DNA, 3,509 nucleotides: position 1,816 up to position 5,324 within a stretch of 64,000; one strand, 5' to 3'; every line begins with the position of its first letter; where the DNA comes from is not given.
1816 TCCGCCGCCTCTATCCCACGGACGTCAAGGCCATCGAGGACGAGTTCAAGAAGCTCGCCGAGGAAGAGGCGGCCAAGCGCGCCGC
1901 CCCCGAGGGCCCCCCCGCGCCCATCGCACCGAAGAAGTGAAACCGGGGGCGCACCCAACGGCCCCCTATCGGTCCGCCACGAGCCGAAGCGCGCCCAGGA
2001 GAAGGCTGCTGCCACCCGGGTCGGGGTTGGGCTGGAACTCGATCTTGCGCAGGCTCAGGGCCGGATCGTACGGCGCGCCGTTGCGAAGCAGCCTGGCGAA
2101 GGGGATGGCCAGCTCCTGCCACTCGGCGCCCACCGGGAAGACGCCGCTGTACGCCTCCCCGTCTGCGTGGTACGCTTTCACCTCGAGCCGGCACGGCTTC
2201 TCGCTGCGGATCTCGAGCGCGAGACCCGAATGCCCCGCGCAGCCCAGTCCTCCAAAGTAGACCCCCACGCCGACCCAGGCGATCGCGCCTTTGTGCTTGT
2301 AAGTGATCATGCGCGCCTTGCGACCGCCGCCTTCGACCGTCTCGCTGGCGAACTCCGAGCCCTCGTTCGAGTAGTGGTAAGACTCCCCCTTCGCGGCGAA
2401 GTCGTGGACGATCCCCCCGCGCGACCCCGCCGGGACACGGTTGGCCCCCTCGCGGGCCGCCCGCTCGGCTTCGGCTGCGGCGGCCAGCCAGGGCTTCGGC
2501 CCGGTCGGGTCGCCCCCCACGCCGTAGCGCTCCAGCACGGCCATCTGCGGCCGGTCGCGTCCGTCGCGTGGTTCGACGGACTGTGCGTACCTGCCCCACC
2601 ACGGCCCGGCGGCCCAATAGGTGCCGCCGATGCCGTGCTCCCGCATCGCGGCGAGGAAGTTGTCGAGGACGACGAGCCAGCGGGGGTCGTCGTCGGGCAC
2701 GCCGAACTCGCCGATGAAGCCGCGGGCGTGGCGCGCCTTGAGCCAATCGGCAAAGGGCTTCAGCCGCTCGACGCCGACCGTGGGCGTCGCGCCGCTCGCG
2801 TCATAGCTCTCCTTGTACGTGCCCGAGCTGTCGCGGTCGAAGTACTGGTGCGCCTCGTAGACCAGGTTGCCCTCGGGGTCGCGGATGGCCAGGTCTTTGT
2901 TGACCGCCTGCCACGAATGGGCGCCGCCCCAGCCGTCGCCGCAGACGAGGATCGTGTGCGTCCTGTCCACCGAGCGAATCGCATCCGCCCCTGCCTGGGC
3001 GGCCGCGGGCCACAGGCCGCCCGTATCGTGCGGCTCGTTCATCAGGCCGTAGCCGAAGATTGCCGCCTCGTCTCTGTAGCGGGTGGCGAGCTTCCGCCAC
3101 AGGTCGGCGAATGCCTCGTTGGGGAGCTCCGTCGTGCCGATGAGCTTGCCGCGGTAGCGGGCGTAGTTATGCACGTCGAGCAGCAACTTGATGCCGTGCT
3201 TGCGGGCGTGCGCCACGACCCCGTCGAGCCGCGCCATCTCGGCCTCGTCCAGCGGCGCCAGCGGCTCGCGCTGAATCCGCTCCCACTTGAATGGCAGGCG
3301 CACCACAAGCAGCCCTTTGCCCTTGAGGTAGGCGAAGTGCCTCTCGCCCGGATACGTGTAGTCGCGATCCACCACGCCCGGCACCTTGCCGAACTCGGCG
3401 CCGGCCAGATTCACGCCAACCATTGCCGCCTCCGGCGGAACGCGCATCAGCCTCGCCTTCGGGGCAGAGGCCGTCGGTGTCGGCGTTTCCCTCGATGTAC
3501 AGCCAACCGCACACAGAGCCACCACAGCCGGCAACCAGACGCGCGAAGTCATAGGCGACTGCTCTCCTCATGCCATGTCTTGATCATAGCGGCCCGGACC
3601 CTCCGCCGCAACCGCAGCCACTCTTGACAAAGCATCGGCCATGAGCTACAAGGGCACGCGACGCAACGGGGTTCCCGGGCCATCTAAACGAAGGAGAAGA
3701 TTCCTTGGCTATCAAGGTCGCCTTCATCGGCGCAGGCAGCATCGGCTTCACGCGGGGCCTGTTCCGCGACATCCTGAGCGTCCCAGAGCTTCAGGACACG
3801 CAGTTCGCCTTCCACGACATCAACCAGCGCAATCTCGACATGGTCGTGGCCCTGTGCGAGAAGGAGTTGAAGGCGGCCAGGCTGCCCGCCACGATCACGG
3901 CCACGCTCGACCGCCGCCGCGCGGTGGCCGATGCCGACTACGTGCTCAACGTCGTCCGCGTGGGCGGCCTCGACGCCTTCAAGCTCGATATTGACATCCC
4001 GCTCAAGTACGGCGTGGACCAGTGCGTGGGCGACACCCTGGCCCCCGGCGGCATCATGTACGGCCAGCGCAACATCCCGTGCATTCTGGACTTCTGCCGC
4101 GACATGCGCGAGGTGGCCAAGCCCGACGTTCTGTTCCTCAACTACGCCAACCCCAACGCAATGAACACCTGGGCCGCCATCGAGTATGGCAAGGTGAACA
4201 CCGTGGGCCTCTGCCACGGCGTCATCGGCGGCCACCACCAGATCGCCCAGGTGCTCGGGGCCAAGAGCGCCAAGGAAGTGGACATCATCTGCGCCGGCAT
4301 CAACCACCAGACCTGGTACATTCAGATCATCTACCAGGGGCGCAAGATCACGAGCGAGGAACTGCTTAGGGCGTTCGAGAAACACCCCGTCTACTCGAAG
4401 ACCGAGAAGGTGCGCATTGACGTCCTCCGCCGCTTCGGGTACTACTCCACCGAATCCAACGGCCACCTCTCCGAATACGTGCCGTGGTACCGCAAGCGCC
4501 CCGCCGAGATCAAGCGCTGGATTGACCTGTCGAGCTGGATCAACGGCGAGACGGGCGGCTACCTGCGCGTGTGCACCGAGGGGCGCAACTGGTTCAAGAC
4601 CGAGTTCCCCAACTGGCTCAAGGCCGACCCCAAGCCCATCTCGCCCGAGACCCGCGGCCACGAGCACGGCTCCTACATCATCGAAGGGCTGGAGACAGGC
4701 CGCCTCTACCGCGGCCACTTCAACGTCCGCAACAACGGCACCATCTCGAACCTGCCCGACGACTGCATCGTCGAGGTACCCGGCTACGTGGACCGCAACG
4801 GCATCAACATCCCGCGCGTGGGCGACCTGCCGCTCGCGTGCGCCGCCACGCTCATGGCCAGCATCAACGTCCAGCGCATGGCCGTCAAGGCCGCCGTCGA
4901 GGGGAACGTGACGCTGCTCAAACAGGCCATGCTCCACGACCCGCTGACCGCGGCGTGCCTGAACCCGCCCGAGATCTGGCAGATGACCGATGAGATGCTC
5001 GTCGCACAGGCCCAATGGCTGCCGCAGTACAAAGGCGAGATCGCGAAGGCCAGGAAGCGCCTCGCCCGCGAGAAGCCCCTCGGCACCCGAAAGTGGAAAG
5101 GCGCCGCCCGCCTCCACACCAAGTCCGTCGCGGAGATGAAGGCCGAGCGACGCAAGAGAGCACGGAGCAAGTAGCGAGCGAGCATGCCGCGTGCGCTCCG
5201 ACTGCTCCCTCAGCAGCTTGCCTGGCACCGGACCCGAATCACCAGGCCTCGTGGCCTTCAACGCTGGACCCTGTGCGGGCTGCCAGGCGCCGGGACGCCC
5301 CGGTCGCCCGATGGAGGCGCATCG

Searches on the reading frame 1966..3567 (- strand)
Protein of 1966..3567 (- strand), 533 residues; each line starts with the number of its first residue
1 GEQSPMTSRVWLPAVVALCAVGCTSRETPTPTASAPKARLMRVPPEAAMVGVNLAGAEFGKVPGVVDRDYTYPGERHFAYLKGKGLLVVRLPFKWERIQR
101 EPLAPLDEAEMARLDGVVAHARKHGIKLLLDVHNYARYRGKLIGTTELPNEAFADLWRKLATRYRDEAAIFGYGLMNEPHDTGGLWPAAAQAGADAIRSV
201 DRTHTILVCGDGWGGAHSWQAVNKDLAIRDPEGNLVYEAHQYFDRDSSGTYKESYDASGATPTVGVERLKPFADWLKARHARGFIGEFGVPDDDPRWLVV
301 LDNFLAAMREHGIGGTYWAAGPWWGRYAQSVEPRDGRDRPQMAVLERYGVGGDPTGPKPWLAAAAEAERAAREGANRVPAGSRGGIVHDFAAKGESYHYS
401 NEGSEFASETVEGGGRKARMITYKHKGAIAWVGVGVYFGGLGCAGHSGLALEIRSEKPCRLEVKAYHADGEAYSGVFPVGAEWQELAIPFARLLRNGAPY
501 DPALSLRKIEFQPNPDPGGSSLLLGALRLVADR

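Call 36: search_protein_families(library=pfam, proteins=[window:1966-3567:-], max_evalue=0.001)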
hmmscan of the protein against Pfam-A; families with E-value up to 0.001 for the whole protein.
window:1966-3567:- (533 aa): 1 family
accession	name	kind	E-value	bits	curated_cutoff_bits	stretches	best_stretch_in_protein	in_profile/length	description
PF00150.24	Cellulase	-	5.6e-43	147.8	23.5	1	73-321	22-269/272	Cellulase (glycosyl hydrolase family 5)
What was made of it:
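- On GH5 family proper: A genuine GH5 in the same window (1966-3567) scores 5.6e-43 (call 36).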

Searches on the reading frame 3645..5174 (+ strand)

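Call 36: search_protein_families(library=pfam, proteins=[window:3645-5174:+], max_evalue=0.001)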
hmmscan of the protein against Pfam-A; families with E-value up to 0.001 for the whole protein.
window:3645-5174:+ (509 aa): 2 families
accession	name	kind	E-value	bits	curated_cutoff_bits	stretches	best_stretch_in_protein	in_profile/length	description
PF11975.13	Glyco_hydro_4C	-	1.9e-49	168.9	24.1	1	216-435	1-211/211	Family 4 glycosyl hydrolase C-terminal domain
PF02056.22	Glyco_hydro_4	-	1.8e-46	158.5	23.2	1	24-205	1-182/183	Family 4 glycosyl hydrolase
